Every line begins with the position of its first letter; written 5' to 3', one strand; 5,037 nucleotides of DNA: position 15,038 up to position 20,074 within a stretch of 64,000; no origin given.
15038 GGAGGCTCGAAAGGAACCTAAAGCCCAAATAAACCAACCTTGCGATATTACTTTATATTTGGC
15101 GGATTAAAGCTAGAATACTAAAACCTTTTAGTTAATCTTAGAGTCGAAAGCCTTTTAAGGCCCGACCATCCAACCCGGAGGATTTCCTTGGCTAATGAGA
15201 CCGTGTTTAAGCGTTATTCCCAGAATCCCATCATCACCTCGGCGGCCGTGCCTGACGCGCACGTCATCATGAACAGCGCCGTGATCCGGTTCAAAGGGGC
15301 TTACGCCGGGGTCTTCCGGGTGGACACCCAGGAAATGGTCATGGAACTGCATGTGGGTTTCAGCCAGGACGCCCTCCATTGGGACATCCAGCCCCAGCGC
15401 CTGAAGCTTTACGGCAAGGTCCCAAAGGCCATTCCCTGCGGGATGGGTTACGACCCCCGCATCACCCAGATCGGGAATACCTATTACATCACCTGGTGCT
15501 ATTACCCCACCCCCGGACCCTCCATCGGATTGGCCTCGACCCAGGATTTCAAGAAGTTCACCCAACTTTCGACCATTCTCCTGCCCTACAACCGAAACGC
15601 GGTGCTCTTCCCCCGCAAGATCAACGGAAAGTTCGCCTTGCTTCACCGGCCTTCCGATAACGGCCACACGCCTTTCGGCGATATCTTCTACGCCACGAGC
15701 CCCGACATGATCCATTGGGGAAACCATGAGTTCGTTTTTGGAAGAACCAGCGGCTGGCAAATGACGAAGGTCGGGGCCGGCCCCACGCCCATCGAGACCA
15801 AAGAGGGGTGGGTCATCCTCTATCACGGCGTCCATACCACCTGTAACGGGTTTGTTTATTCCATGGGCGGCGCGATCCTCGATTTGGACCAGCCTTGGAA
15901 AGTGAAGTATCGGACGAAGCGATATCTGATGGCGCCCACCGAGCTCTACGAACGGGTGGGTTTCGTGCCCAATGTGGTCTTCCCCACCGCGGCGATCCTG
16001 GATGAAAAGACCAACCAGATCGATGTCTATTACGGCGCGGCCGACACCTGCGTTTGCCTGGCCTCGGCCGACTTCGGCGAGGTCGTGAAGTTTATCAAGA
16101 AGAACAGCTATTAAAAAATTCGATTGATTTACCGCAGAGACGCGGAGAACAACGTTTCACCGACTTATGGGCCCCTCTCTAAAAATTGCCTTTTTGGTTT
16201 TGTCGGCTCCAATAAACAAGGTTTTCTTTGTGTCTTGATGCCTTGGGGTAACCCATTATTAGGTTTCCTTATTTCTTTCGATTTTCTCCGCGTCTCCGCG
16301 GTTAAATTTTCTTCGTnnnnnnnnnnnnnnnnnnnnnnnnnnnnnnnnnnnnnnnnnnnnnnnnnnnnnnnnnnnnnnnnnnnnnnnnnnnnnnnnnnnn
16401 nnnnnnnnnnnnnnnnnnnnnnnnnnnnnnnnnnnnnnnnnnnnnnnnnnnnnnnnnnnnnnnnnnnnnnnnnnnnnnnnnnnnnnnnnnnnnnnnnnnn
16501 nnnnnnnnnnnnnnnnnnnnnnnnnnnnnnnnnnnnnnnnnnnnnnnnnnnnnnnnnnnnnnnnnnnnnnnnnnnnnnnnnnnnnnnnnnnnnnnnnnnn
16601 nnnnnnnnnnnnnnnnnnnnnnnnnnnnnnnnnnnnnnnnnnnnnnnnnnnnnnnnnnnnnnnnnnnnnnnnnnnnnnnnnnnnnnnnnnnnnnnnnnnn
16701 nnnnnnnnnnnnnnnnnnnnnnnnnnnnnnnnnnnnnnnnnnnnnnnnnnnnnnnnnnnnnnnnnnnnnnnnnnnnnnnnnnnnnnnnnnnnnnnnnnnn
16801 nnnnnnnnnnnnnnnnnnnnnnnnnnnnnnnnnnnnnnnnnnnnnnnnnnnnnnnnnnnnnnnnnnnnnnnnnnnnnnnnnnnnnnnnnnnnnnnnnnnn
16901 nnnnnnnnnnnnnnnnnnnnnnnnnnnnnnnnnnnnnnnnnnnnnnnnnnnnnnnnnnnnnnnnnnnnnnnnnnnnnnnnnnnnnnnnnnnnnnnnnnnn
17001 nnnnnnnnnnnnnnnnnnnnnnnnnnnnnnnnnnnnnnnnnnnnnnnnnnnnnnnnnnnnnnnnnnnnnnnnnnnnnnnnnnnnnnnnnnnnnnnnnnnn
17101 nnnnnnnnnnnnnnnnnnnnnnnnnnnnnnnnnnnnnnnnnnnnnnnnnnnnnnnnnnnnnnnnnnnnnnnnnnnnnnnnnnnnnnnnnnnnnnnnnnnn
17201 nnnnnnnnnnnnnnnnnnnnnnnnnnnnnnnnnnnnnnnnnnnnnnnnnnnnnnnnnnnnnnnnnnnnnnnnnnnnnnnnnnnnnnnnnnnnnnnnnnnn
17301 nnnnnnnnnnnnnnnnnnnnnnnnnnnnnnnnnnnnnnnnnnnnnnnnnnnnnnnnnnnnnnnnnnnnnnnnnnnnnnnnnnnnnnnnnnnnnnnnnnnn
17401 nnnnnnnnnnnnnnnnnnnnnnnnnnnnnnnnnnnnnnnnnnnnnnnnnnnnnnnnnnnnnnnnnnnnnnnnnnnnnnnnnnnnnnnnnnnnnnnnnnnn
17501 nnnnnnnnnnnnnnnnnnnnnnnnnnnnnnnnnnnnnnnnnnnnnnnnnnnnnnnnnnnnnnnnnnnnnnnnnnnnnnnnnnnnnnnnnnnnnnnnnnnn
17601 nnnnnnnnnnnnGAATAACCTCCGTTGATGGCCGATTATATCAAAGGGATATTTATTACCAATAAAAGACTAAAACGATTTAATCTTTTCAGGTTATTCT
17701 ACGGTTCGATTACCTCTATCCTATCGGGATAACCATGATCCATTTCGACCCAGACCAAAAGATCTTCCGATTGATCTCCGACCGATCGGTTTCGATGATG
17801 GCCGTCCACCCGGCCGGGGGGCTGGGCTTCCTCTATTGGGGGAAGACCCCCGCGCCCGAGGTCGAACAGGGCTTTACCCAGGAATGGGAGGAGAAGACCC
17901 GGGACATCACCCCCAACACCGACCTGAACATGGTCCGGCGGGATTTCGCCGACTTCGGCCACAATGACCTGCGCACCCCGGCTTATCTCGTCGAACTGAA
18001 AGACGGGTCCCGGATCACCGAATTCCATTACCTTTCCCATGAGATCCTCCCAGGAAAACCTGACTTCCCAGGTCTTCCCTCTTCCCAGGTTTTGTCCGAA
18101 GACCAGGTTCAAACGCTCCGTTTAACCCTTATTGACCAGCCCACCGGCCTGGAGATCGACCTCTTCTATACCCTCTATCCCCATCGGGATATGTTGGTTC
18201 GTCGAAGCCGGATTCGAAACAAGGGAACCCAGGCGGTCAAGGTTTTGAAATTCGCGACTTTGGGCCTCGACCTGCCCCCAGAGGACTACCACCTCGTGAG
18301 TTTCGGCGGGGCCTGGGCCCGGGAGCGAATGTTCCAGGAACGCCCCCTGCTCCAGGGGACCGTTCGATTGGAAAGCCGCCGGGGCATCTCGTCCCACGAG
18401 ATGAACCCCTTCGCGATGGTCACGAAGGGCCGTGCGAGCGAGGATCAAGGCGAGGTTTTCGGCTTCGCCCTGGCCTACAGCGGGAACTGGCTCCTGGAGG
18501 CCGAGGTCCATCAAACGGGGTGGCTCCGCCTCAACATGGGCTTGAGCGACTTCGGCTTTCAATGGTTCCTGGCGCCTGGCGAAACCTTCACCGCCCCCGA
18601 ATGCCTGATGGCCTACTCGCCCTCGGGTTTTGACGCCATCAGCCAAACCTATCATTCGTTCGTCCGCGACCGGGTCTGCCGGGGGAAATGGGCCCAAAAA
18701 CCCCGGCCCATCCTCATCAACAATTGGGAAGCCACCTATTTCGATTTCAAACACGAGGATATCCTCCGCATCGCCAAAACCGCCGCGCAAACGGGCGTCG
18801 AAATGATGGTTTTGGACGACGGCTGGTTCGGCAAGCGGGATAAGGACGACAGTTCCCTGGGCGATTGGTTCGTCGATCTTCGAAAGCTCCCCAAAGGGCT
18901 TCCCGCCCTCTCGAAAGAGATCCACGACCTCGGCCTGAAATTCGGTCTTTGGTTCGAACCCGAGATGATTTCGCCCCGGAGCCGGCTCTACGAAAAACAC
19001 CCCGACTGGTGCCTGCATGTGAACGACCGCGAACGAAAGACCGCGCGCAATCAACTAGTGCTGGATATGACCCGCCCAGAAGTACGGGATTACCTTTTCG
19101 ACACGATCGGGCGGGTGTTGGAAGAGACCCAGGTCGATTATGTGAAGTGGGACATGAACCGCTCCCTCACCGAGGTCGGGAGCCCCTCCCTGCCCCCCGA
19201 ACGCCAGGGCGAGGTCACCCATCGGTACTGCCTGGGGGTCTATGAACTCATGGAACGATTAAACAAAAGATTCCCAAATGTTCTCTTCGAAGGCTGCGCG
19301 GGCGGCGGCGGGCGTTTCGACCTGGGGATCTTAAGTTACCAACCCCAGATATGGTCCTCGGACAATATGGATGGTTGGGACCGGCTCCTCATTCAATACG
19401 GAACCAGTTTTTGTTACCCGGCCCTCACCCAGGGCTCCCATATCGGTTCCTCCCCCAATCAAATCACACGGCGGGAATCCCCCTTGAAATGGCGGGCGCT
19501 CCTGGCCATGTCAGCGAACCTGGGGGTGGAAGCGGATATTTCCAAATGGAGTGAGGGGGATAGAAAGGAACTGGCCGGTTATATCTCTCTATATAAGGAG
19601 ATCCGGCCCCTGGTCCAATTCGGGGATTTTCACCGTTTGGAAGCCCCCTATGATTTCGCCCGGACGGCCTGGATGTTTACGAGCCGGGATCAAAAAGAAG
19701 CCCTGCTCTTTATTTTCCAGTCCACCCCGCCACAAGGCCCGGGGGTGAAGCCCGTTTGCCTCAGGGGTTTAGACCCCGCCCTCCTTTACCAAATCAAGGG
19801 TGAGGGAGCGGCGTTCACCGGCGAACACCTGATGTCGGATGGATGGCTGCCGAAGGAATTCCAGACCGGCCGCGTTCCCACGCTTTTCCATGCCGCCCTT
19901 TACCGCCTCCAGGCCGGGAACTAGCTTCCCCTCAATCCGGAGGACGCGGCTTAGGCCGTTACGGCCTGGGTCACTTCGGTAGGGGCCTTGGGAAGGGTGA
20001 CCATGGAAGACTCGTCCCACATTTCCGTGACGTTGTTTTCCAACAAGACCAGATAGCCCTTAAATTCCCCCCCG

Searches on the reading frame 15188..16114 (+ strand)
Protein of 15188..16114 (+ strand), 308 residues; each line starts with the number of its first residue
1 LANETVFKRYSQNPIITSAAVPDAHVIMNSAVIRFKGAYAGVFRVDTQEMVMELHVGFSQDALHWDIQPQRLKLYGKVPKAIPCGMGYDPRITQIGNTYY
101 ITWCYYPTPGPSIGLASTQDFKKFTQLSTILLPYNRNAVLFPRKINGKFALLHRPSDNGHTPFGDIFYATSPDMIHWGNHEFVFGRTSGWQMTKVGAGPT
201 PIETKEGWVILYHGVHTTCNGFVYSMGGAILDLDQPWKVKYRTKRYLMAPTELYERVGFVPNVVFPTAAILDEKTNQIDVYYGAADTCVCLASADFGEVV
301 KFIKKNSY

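Call 4: search_protein_families(library=pfam, proteins=[window:15188-16114:+], max_evalue=0.01)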
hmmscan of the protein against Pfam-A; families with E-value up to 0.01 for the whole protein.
window:15188-16114:+ (308 aa): 1 family
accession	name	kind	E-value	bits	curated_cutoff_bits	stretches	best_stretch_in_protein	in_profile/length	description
PF04041.19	Glyco_hydro_130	-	1.4e-61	208.7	26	1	16-304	24-319/320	beta-1,4-mannooligosaccharide phosphorylase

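Call 5: search_protein_families(library=ncbifam, proteins=[window:15188-16114:+], max_evalue=0.01)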
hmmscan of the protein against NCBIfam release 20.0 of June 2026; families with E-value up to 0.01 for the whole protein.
window:15188-16114:+ (308 aa): 4 families
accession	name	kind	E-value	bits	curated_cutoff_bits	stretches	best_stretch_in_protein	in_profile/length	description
NF050092.1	BtaManbiosPhlase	equivalog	6.7e-57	193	550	1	85-301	138-348/351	BtaManbiosPhlase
NF052550.1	BManbPhaseBMBP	equivalog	2.1e-43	148.8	450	1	8-298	5-293/296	beta-1,2-mannobiose phosphorylase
NF058598.1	BetMansidBT3780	equivalog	3.4e-08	33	550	1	116-295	178-363/366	beta-1,2-mannosidase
NF041092.1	beta-fruc_BfrA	equivalog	0.002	17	900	0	5-68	114-177/433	beta-fructosidase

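Call 61: search_solved_structures(query=window:15188-16114:+, max_evalue=1e-10)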
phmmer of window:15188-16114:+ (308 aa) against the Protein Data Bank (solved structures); distinct sequences matched with E-value up to 1e-10: 12.
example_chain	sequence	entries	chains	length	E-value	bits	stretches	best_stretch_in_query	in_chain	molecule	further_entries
1vkd_A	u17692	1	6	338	2.1e-110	371.7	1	9-307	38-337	conserved hypothetical protein TM1225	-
4udg_A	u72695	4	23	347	2.6e-105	354.9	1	8-307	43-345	UHGB_MP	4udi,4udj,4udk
4udk_E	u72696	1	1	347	2.6e-105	354.9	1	8-307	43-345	UHGB_MP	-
5ayd_A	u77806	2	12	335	2.3e-104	351.9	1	6-307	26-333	Beta-1,4-mannooligosaccharide phosphorylase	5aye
9erg_A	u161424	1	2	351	9.7e-44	152.6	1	54-302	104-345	Uhgb_MS mannoside synthase from an unknown human gut bacterium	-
9eqq_A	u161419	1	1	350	9.9e-44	152.6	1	54-302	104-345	Uhgb_MS mannoside synthase from an unknown human gut bacterium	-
9erh_A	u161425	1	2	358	1e-43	152.5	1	54-302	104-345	Uhgb_MS mannoside synthase from an unknown human gut bacterium in complex with 1,2-beta-ma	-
5b0p_A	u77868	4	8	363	4.3e-41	143.9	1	88-299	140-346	Lin0857 protein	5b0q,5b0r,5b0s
7fip_A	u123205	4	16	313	1.7e-33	119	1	54-295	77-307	Beta-1,2-mannobiose phosphorylase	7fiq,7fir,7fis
9fj8_A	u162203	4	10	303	4.3e-32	114.4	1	88-298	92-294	1,2-beta-oligomannan phosphorylase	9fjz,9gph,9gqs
5ay9_A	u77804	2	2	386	1.8e-25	92.6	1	111-297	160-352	4-O-beta-D-mannosyl-D-glucose phosphorylase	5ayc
3was_A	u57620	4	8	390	1e-20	77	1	112-301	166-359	4-O-beta-D-mannosyl-D-glucose phosphorylase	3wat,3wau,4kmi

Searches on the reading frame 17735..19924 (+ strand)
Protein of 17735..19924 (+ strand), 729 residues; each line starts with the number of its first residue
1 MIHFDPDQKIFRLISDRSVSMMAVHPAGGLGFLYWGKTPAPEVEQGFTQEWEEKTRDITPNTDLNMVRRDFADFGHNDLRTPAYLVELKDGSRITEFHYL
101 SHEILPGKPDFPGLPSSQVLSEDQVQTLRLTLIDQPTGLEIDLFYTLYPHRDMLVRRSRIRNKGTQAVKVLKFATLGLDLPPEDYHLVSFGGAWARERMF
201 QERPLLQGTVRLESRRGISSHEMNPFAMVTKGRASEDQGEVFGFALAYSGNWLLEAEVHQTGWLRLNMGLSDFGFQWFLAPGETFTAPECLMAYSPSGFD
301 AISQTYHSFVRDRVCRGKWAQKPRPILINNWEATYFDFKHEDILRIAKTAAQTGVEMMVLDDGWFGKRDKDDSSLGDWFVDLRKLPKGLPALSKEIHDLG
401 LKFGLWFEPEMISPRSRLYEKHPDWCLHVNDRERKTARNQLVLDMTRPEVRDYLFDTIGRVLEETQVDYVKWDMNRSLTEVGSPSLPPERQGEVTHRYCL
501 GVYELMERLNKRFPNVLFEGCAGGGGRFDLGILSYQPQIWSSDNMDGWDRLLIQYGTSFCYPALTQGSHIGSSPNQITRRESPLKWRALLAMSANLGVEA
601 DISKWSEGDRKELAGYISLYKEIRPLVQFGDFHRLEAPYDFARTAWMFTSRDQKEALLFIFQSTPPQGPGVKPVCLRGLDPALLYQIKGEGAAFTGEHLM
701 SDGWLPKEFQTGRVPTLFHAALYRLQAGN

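Call 4: search_protein_families(library=pfam, proteins=[window:17735-19924:+], max_evalue=0.01)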
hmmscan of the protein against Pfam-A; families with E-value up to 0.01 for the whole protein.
window:17735-19924:+ (729 aa): 6 families
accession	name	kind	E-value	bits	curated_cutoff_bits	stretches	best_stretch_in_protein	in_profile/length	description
PF02065.24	Melibiase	-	7.9e-148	492.5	27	1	284-630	1-347/347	Melibiase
PF16875.11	Glyco_hydro_36N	-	4e-71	239.9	27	1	30-279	3-252/253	Glycosyl hydrolase family 36 N-terminal domain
PF16874.11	Glyco_hydro_36C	-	1.4e-15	57.9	27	1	644-705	2-63/77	Glycosyl hydrolase family 36 C-terminal domain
PF01055.32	Glyco_hydro_31_2nd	-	6.1e-07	29.5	23.5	1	346-553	27-242/328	Glycosyl hydrolases family 31 TIM-barrel domain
PF02638.21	GHL10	-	7.9e-05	22.3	27.9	1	395-474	78-162/311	Glycosyl hydrolase-like 10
PF16499.11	Melibiase_2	-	0.0033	17.2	23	1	351-406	44-96/284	Alpha galactosidase A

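Call 5: search_protein_families(library=ncbifam, proteins=[window:17735-19924:+], max_evalue=0.01)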
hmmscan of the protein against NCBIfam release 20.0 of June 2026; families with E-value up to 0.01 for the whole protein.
window:17735-19924:+ (729 aa): 1 family
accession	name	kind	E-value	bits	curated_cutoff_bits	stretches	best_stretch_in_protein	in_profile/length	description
NF053652.1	BtArabpyrBAD1528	equivalog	2.1e-26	92.1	1100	1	329-544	318-534/730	beta-L-arabinopyranosidase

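Call 79: search_solved_structures(query=window:17735-19924:+, max_evalue=1e-30)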
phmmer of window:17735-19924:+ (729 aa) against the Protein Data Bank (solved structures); distinct sequences matched with E-value up to 1e-30: 12.
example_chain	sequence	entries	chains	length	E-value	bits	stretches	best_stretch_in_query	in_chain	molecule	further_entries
4fnq_A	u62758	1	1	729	5.7e-221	738.9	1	3-703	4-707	Alpha-galactosidase AgaB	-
4fnr_A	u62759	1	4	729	7e-221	738.6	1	3-703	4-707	Alpha-galactosidase AgaA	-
4fnt_A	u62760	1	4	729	3.4e-219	733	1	3-703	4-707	Alpha-galactosidase AgaA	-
4fnu_A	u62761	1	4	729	4.4e-219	732.7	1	3-703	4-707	Alpha-galactosidase AgaA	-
4fnp_A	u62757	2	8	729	5.1e-219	732.5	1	3-703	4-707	Alpha-galactosidase AgaA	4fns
3mi6_A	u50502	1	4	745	1.4e-186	625.2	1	2-722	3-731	Alpha-galactosidase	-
2xn0_A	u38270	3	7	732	5.7e-186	623.2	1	1-705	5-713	ALPHA-GALACTOSIDASE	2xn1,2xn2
8k1a_A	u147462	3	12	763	3e-177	594.4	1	8-690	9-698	Alpha-galactosidase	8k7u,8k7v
2yfn_A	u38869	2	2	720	3.5e-163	547.8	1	2-703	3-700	ALPHA-GALACTOSIDASE-SUCROSE KINASE AGASK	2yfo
6jhp_A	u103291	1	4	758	1.4e-148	499.6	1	66-703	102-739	Alpha-galactosidase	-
6phu_A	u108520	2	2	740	1.1e-147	496.6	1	63-703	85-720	Alpha-galactosidase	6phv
6phw_A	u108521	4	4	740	5.5e-147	494.3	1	63-703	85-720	Alpha-galactosidase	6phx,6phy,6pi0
